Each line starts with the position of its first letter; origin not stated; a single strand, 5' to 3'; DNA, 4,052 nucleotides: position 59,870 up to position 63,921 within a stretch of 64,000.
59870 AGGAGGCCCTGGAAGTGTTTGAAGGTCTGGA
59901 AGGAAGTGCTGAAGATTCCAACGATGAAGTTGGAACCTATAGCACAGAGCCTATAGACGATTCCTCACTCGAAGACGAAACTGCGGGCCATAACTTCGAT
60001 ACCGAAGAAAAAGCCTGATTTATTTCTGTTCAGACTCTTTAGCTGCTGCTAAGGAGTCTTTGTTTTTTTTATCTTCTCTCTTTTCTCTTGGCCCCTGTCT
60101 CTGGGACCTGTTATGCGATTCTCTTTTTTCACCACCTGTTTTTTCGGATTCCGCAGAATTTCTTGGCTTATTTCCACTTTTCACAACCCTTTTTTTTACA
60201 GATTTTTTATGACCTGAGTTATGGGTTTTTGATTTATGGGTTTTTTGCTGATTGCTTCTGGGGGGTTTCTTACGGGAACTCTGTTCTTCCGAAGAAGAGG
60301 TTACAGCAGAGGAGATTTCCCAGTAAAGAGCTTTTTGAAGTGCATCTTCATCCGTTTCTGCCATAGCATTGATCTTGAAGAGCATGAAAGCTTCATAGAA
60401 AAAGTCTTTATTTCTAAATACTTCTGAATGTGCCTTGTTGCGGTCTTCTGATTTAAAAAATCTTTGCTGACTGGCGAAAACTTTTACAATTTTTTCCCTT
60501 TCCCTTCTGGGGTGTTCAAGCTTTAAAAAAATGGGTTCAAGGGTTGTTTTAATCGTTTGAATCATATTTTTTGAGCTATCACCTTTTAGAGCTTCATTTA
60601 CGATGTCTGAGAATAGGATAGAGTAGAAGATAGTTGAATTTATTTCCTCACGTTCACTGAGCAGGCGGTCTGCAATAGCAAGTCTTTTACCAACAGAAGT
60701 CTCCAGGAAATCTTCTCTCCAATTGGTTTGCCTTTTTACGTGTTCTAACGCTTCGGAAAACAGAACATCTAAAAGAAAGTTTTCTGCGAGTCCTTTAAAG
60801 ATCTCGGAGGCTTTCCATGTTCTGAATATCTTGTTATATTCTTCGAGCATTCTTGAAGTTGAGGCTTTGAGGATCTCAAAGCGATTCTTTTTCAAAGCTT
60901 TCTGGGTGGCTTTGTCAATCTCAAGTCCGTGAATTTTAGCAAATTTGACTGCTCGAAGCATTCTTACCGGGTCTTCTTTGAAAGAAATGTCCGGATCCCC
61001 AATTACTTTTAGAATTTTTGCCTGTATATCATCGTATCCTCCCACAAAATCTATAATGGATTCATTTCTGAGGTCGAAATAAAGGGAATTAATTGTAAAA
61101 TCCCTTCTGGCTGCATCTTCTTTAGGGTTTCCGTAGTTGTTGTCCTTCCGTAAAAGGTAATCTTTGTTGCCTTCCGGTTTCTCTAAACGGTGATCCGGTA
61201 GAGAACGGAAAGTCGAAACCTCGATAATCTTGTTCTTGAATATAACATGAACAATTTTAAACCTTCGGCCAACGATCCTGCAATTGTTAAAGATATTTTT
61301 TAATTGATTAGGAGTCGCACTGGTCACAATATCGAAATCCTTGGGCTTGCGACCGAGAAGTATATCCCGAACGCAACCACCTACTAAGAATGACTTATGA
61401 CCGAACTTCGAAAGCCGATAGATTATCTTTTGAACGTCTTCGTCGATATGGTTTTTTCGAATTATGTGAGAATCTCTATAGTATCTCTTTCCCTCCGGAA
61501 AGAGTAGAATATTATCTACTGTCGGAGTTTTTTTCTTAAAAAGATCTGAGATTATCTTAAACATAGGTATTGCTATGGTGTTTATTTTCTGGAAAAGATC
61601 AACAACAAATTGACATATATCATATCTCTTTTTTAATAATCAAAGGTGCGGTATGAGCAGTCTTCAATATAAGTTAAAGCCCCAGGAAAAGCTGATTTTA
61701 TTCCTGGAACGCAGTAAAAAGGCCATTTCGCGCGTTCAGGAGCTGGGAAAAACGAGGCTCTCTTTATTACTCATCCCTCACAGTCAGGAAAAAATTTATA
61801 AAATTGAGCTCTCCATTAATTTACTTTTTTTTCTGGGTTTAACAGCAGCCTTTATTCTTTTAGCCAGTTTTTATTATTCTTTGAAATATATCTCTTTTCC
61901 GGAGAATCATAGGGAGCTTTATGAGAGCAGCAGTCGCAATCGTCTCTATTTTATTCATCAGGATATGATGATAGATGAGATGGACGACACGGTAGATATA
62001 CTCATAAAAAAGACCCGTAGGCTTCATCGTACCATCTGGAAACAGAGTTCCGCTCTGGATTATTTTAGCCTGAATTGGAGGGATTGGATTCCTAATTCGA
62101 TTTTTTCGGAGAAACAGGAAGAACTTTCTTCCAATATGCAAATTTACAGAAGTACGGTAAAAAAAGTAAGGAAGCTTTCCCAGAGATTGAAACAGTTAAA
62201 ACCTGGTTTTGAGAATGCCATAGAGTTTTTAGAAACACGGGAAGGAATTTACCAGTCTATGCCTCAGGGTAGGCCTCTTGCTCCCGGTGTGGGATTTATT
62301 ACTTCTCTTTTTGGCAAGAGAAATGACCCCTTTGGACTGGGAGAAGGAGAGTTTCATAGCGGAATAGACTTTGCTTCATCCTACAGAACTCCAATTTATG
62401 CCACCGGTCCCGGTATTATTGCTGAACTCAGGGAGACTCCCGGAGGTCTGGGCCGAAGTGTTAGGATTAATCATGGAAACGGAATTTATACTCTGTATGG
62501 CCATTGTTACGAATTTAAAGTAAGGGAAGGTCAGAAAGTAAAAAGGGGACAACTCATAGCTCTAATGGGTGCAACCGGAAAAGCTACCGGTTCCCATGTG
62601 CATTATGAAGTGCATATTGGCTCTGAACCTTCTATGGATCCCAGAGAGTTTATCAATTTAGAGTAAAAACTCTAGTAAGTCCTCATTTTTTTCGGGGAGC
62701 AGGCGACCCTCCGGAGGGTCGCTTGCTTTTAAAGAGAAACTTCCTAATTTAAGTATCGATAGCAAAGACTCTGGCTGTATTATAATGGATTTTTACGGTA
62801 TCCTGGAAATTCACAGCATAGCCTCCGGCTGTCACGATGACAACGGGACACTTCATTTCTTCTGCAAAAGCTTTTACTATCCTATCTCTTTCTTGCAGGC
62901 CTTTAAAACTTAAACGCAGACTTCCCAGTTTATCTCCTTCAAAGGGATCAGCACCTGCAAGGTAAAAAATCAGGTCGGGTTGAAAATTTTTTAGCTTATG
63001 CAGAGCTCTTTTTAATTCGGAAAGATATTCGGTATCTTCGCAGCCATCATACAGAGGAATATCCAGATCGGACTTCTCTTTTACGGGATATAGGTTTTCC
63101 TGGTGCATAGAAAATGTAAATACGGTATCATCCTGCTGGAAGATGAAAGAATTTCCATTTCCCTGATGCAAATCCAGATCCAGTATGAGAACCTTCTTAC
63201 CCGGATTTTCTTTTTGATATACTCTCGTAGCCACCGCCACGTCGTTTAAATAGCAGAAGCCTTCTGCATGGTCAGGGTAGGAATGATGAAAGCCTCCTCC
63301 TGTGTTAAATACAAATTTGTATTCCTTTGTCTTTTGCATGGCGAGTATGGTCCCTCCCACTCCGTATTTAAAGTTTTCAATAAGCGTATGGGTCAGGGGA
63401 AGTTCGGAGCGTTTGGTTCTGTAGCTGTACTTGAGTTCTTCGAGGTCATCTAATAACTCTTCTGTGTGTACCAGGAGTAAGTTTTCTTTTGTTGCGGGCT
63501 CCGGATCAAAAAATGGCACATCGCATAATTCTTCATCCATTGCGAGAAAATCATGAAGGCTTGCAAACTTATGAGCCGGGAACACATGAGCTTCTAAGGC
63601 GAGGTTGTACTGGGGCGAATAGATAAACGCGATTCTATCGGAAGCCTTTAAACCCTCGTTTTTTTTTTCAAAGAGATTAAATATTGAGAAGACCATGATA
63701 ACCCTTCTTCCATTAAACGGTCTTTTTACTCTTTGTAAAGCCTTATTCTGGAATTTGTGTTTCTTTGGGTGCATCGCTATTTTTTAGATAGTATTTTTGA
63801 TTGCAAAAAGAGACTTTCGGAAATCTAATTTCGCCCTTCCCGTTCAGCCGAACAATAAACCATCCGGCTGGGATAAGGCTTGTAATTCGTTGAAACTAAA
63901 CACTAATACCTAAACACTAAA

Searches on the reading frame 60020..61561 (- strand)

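Call 30: search_protein_families(library=pfam, proteins=[window:60020-61561:-], max_evalue=0.001)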
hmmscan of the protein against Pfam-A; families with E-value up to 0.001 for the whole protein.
window:60020-61561:- (513 aa): 2 families
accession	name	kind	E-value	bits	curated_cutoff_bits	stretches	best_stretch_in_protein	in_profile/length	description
PF01743.26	PolyA_pol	-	6.2e-37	127.2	23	1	58-184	2-125/126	Poly A polymerase head domain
PF12627.12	PolyA_pol_RNAbd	-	1.5e-11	44.3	22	1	212-271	1-60/64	Probable RNA and SrmB- binding site of polymerase A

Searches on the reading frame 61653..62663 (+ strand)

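Call 30: search_protein_families(library=pfam, proteins=[window:61653-62663:+], max_evalue=0.001)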
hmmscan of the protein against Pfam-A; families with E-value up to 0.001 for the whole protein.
window:61653-62663:+ (337 aa): 1 family
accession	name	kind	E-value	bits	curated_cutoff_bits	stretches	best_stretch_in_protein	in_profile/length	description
PF01551.29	Peptidase_M23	-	2e-28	98.8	28.7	1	234-326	2-93/96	Peptidase family M23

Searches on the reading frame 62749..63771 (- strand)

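Call 30: search_protein_families(library=pfam, proteins=[window:62749-63771:-], max_evalue=0.001)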
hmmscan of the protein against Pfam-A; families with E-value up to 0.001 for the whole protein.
window:62749-63771:- (340 aa): 1 family
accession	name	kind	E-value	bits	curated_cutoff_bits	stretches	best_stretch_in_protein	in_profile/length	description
PF00850.24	Hist_deacetyl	-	3.9e-59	200.9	27.9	1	62-321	1-285/298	Histone deacetylase domain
